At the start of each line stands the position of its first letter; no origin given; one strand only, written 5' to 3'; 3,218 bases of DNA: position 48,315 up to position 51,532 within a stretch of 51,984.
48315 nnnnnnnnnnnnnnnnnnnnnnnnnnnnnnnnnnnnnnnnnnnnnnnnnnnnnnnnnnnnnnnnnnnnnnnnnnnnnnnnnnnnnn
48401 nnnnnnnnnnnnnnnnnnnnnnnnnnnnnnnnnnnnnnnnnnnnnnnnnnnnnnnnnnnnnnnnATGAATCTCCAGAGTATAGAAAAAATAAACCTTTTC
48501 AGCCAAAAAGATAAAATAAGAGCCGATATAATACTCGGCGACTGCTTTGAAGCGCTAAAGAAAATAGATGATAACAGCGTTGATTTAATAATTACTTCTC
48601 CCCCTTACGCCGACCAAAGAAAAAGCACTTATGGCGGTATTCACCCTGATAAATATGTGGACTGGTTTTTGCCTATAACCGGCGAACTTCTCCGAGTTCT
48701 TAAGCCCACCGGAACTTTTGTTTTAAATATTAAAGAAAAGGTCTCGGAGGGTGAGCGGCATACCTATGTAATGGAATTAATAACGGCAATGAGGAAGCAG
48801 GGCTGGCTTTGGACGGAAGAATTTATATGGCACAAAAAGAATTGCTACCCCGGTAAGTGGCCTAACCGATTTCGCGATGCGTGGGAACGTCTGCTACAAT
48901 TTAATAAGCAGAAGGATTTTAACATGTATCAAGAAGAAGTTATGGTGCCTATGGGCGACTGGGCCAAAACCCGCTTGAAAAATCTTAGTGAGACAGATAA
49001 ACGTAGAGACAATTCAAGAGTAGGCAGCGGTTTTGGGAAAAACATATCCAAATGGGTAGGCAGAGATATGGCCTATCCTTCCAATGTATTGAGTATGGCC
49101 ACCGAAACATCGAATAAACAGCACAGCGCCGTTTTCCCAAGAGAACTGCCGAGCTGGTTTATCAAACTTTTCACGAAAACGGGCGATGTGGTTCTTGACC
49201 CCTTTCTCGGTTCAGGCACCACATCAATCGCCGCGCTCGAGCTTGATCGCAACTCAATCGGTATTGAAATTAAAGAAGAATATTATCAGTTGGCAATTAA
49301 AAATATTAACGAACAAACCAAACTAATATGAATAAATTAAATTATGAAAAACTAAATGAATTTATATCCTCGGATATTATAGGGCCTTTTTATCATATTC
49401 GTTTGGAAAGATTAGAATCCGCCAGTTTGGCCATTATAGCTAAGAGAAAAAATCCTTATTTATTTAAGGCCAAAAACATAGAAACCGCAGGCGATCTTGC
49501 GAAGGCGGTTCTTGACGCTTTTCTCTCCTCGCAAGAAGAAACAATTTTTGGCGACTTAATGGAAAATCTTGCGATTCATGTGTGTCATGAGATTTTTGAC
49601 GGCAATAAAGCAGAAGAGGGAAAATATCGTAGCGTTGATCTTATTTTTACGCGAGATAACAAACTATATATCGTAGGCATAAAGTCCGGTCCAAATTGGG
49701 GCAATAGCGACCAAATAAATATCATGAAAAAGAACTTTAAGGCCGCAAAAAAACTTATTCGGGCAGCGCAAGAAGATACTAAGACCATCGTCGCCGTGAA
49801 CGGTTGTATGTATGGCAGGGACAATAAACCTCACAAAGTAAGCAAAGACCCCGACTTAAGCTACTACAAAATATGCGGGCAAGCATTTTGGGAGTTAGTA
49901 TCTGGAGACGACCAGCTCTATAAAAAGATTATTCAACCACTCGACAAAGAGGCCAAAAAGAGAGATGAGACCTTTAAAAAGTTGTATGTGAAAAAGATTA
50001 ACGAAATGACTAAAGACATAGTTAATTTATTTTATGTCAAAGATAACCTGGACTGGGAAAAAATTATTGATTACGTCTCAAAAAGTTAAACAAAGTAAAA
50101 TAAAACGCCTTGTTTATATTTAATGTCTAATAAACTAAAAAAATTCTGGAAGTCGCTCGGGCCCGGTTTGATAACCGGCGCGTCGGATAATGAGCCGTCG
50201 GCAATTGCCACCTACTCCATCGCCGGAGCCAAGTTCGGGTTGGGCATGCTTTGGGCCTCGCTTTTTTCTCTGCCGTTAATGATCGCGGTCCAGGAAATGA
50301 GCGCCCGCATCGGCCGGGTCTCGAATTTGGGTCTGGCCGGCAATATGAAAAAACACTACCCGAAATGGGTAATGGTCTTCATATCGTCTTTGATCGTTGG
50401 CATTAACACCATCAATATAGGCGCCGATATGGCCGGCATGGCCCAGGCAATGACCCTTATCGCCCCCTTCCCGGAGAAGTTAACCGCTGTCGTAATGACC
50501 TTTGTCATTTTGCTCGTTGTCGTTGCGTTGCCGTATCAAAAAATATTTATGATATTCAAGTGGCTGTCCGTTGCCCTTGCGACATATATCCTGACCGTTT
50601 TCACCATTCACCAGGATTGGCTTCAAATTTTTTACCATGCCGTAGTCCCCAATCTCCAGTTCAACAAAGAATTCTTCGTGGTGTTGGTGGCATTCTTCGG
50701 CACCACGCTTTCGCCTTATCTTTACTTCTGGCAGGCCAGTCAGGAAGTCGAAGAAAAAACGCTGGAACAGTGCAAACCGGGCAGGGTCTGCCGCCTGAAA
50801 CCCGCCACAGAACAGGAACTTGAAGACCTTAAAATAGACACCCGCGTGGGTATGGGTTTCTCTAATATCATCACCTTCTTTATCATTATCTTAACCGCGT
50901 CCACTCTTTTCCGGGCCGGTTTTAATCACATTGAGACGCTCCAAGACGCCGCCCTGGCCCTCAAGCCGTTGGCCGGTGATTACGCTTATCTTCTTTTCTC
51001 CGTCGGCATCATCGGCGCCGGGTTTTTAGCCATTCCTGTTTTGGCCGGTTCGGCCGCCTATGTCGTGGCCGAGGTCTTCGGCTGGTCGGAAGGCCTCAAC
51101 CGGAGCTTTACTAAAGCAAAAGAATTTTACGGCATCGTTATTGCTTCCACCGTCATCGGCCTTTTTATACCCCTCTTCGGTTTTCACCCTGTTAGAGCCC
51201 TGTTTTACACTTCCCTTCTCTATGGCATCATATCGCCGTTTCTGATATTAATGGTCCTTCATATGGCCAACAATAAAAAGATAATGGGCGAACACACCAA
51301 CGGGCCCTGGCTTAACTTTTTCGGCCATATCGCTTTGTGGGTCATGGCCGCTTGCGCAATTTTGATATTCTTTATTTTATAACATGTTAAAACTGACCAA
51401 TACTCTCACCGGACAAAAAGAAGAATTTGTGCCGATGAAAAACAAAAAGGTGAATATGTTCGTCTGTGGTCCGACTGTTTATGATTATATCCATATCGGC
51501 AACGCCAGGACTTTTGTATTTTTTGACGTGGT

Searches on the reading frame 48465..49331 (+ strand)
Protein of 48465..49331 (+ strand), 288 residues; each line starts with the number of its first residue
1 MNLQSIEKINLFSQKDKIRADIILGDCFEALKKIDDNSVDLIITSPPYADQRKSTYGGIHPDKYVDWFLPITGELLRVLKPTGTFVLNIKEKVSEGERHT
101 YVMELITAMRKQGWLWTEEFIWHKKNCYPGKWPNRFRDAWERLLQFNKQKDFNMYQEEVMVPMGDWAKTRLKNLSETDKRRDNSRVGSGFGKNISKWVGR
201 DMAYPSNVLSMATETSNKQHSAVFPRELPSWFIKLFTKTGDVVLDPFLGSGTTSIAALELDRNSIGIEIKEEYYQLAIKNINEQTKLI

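Call 8: search_protein_families(library=pfam, proteins=[window:48465-49331:+])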
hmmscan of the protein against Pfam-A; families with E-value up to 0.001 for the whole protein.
window:48465-49331:+ (288 aa): 5 families
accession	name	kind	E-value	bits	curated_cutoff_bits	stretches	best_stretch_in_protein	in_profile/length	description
PF01555.25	N6_N4_Mtase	-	1.1e-45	156.8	26.7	1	39-278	1-220/221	DNA methylase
PF01170.24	UPF0020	-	8.8e-05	22.7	22.3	0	238-276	27-65/197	RMKL-like, methyltransferase domain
PF13847.12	Methyltransf_31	-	0.00017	21.7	27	0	15-88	50-110/145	Methyltransferase domain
PF09445.16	Methyltransf_15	-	0.00052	20.1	22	0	19-48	50-81/165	RNA cap guanine-N2 methyltransferase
PF02086.21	MethyltransfD12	-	0.00095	19.4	22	0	228-284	8-65/253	D12 class N6 adenine-specific DNA methyltransferase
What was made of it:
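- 48465..50089 (+): N6/N4 DNA methyltransferase (48465-49331) and EcoO109I-family restriction endonuclease (49328-50089). They overlap by 4 nt and lie in the same lineage-specific insertion as the RNA-like region. Call 8 (Pfam E 1e-45 and 2e-71).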

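Call 11: find_encoding_contigs(protein=window:48465-49331:+, flank=6000, max_places=10)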
Protein window:48465-49331:+ (288 aa): 4 contigs read that carry it; 4 places shown.
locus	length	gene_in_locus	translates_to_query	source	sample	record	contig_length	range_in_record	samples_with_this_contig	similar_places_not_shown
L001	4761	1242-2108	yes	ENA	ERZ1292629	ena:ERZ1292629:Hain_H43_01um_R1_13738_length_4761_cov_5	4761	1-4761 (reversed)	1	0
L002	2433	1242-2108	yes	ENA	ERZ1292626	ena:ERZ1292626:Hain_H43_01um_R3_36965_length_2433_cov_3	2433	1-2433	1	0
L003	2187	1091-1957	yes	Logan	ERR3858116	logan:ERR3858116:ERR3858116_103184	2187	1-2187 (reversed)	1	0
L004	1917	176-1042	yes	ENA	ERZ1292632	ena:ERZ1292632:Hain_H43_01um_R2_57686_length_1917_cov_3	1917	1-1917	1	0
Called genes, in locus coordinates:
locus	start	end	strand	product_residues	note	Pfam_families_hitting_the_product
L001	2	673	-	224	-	?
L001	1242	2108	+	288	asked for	PF01555:N6_N4_Mtase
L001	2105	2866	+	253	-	PF14511:RE_EcoO109I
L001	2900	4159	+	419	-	PF01566:Nramp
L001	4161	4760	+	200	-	?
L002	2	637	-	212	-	?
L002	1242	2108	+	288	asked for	PF01555:N6_N4_Mtase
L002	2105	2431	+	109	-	?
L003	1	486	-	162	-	?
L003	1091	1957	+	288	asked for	PF01555:N6_N4_Mtase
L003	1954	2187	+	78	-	?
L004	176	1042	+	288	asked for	PF01555:N6_N4_Mtase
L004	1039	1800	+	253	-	PF14511:RE_EcoO109I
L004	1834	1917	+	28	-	?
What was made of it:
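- Gene callers placed no gene here in four independent contigs (call 11). It was not called in four contigs (call 11).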

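Call 23: find_homologous_proteins(query=window:48465-49331:+, max_evalue=1e-30)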
Query window:48465-49331:+ (288 aa): 8000 proteins with E <= 1e-30 among 8000 candidates; the best 120 are listed.
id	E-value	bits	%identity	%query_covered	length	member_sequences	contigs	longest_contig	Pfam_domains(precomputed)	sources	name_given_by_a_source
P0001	5.9e-195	664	100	100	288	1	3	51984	PF01555.25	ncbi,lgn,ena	-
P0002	3.9e-183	625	93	99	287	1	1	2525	PF01170.25,PF01555.25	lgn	-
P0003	1.9e-182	623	92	99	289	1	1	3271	PF01170.25,PF01555.25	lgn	-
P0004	2.0e-182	623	92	99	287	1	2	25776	PF01170.25,PF01555.25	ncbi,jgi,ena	-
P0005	2.3e-182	623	92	99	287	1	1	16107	PF01170.25,PF01555.25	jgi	jgi:site-specific DNA-methyltransferase (adenine-specific)/site-specific DNA-methyltransferase (cyto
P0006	9.5e-179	611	92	99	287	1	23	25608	PF01555.25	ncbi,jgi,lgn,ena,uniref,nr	ncbi:MAG TPA: site-specific DNA-methyltransferase [Candidatus Nanoarchaeia archaeon]|uniref:Methyltr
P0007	4.7e-178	609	91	99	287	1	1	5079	PF01555.25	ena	-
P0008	7.0e-178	608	91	99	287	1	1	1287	PF01555.25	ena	-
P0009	5.4e-177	605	91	99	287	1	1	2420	PF01555.25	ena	-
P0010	4.1e-173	592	87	99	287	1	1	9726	PF01555.25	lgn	-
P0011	8.4e-173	591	88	99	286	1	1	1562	PF01555.25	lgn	-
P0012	2.0e-172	590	88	98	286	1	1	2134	PF01170.25,PF01555.25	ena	-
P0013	2.8e-171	586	87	99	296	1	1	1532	PF01555.25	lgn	-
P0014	1.2e-170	584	84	99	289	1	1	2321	PF01555.25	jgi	jgi:site-specific DNA-methyltransferase (adenine-specific)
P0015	5.9e-170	582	87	99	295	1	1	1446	PF01555.25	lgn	-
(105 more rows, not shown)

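Call 24: find_encoding_contigs(protein=P0004, flank=4000, max_places=4)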
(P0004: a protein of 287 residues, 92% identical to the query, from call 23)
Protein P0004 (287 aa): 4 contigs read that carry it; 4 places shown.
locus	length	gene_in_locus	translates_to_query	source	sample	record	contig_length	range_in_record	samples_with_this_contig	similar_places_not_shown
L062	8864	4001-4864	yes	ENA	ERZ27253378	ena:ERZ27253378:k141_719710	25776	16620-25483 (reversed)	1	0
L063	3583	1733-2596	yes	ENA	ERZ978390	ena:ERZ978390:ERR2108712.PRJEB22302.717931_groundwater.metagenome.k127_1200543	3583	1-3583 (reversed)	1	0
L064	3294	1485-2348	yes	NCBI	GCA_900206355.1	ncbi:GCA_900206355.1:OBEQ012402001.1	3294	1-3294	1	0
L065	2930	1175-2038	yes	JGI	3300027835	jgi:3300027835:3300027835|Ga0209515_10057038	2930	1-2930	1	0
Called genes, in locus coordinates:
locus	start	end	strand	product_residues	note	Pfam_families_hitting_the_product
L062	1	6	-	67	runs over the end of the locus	-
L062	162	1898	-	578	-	-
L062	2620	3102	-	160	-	-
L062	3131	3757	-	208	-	-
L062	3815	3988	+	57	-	PF08279:HTH_11 (weak), PF12728:HTH_17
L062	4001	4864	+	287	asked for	PF01170:UPF0020 (faint), PF01555:N6_N4_Mtase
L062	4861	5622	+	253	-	PF14511:RE_EcoO109I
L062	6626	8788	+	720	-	PF00912:Transgly, PF00905:Transpeptidase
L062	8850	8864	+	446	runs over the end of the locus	PF01212:Beta_elim_lyase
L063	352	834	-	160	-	-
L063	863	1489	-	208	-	-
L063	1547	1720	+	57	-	PF08279:HTH_11 (weak), PF12728:HTH_17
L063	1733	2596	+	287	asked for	PF01170:UPF0020 (faint), PF01555:N6_N4_Mtase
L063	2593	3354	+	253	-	PF14511:RE_EcoO109I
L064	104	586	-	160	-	-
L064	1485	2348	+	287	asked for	PF01170:UPF0020 (faint), PF01555:N6_N4_Mtase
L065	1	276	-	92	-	?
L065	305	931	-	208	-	-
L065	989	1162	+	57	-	PF08279:HTH_11 (weak), PF12728:HTH_17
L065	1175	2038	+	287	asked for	PF01170:UPF0020 (faint), PF01555:N6_N4_Mtase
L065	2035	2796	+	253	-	PF14511:RE_EcoO109I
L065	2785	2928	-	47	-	?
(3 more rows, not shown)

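Call 25: find_encoding_contigs(protein=P0006, flank=4000, max_places=8)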
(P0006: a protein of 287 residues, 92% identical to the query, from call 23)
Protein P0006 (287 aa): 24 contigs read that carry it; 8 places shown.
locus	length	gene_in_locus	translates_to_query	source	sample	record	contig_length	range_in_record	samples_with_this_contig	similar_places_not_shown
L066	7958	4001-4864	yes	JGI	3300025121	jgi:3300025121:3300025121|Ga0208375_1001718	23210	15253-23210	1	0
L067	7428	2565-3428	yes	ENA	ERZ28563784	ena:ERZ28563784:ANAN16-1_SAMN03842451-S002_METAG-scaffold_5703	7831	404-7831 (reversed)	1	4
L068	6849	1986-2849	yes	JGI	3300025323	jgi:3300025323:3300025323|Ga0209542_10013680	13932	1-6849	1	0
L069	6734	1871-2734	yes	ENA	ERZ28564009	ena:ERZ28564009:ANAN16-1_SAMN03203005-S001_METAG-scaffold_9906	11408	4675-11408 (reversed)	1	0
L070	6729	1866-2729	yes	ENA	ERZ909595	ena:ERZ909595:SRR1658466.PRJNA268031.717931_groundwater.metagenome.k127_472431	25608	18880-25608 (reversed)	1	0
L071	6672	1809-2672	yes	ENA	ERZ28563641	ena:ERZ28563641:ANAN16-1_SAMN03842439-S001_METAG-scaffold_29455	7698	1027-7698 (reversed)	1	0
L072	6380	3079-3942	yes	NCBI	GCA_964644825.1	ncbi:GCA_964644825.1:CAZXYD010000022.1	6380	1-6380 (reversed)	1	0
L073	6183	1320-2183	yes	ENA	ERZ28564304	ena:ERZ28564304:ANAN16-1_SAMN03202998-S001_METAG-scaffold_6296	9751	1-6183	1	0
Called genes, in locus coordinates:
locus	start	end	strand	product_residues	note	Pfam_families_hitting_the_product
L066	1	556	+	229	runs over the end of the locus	PF09851:SHOCT (weak)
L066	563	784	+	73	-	PF09834:DUF2061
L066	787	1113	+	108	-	PF02635:DsrE (weak)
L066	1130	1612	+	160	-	-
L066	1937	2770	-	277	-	PF18928:DUF5677 (weak)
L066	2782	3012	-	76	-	-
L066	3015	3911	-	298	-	PF14338:Mrr_N, PF22722:NA-iREase1 (weak), PF04471:Mrr_cat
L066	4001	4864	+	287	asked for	PF01555:N6_N4_Mtase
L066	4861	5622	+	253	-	PF14511:RE_EcoO109I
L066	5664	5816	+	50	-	-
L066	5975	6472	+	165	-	-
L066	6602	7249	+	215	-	-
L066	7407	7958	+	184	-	?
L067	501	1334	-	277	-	PF18928:DUF5677 (weak)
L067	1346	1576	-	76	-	-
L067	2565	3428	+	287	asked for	PF01555:N6_N4_Mtase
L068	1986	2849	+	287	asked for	PF01555:N6_N4_Mtase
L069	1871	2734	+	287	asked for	PF01555:N6_N4_Mtase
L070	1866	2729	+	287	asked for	PF01555:N6_N4_Mtase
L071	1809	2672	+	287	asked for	PF01555:N6_N4_Mtase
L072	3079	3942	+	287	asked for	PF01555:N6_N4_Mtase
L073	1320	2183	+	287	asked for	PF01555:N6_N4_Mtase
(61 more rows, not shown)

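Call 26: find_encoding_contigs(protein=P0005, flank=4000, max_places=4)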
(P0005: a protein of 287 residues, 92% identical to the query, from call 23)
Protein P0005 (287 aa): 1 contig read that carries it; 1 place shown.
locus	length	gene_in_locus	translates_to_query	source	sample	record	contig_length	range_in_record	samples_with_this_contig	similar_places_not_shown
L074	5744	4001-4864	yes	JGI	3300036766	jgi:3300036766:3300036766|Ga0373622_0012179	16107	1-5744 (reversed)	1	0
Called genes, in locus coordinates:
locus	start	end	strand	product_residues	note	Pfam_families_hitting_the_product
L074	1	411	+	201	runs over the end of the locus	PF00334:NDK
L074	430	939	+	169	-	PF00293:NUDIX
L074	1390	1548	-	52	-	-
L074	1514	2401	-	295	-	-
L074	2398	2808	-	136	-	-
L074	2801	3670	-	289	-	PF01040:UbiA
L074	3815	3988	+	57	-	PF08279:HTH_11 (weak), PF12728:HTH_17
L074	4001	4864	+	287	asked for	PF01170:UPF0020 (faint), PF01555:N6_N4_Mtase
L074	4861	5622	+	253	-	PF14511:RE_EcoO109I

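Call 40: find_encoding_contigs(protein=P0002, flank=4000, max_places=3)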
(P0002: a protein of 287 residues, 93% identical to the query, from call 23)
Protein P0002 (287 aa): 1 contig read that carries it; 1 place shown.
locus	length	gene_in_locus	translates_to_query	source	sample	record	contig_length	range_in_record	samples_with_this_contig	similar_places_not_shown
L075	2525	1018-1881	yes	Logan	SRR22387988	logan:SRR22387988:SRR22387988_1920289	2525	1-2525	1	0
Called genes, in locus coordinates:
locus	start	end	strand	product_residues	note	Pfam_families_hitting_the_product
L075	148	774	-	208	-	-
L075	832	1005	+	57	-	PF08279:HTH_11 (weak), PF12728:HTH_17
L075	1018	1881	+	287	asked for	PF01170:UPF0020 (faint), PF01555:N6_N4_Mtase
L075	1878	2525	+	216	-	?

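Call 41: find_encoding_contigs(protein=P0003, flank=4000, max_places=3)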
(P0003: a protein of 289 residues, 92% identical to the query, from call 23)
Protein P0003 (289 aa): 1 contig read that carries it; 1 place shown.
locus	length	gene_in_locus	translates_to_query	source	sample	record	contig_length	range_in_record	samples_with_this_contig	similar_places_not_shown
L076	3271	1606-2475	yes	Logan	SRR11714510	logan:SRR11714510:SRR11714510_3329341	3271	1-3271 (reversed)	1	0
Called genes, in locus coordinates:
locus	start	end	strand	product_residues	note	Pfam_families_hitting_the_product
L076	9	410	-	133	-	-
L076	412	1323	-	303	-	PF01040:UbiA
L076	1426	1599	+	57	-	PF08279:HTH_11 (weak), PF12728:HTH_17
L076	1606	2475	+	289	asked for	PF01170:UPF0020 (faint), PF01555:N6_N4_Mtase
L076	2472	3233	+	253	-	PF14511:RE_EcoO109I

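Call 56: find_encoding_contigs(protein=P0010, flank=4000, max_places=3)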
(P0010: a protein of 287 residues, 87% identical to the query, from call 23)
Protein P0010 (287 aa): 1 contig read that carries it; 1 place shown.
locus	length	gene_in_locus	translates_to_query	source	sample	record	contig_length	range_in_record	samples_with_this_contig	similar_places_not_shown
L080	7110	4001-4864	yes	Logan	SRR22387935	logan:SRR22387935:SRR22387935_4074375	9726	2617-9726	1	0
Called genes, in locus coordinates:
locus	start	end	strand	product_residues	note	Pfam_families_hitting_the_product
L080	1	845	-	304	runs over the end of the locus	PF01972:SDH_protease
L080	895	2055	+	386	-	-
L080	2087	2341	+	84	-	-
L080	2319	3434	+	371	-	-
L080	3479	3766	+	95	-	-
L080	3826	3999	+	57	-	PF08279:HTH_11 (weak), PF12728:HTH_17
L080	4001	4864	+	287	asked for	PF01555:N6_N4_Mtase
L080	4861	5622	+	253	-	PF14511:RE_EcoO109I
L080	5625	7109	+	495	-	?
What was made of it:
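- It occupies the position that a 57-aa HTH gene holds in the closest cassettes (calls 24, 26, 40, 41, 56).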

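Call 57: find_encoding_contigs(protein=P0011, flank=4000, max_places=3)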
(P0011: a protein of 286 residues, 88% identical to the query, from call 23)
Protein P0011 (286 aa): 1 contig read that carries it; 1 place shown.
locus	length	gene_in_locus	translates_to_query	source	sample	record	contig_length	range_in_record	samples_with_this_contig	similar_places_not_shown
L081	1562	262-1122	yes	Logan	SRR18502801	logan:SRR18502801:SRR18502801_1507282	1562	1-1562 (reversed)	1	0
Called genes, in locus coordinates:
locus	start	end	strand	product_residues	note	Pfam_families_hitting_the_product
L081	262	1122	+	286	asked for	PF01555:N6_N4_Mtase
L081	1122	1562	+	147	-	?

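Call 93: find_related_loci(query=window:48465-49331:+, collection=viral_contigs, flank=2500)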
Query window:48465-49331:+ (288 aa) in viral_contigs; peptide patterns used: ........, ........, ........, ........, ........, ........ (x = any residue, [..] = any of these).
51 stretches matched a pattern; 34 encode a relative of the query (tblastn E <= 1e-3); 33 distinct loci.
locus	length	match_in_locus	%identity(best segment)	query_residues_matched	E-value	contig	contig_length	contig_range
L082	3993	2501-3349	74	1-281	1e-143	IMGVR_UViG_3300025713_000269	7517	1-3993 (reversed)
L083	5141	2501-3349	74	1-281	1e-142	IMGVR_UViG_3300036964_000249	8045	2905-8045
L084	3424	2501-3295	77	17-281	2e-144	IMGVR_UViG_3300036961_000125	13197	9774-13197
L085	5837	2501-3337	74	6-277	1e-141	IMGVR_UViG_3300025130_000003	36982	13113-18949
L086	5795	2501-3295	75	13-277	2e-140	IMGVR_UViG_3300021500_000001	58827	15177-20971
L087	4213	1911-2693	77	21-281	6e-143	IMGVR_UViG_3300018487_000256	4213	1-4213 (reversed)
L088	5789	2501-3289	75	19-281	3e-136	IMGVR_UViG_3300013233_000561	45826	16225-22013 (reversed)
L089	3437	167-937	74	19-275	3e-136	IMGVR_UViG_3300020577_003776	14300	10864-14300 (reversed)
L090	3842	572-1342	74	19-275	1e-135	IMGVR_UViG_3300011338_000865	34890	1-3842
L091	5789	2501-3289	72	21-283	5e-134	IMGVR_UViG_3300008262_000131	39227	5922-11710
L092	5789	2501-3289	72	21-283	5e-134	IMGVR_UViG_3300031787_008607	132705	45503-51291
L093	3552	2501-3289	70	17-279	1e-131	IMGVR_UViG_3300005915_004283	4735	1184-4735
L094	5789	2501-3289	70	17-279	2e-130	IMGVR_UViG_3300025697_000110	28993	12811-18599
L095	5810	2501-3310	69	12-281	4e-131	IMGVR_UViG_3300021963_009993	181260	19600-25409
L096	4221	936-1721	69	22-283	3e-129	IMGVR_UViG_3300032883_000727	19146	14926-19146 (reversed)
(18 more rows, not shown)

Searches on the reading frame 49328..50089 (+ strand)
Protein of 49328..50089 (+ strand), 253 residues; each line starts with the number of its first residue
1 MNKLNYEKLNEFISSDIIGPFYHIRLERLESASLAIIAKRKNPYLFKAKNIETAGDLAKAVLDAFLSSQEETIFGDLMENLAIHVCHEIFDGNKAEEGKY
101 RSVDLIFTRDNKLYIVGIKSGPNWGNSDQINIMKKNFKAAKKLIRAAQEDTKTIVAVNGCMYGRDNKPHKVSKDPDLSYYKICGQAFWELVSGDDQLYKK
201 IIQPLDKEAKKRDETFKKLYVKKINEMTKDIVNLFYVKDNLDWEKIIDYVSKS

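Call 8: search_protein_families(library=pfam, proteins=[window:49328-50089:+])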
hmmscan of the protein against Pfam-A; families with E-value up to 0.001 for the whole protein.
window:49328-50089:+ (253 aa): 1 family
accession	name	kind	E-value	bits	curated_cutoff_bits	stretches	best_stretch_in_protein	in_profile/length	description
PF14511.12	RE_EcoO109I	-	1.7e-71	240.6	22.5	1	9-213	3-198/198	Type II restriction endonuclease EcoO109I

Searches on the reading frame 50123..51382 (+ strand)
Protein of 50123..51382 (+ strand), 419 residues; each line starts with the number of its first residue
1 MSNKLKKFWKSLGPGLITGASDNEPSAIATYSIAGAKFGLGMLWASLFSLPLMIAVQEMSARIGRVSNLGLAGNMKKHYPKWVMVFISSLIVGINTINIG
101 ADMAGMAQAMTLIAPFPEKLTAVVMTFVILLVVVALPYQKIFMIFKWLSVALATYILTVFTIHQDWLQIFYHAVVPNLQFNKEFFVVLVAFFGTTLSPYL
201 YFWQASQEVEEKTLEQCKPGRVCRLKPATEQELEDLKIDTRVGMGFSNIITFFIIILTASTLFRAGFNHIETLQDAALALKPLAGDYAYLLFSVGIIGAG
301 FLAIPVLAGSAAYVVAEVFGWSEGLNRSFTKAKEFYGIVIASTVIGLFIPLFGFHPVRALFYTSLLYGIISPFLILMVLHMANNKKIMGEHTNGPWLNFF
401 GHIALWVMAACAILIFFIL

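Call 8: search_protein_families(library=pfam, proteins=[window:50123-51382:+])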
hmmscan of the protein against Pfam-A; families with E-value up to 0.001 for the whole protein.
window:50123-51382:+ (419 aa): 1 family
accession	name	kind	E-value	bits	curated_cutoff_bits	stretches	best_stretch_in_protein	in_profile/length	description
PF01566.24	Nramp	-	9.9e-81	272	29.8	1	28-394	1-356/357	Natural resistance-associated macrophage protein-like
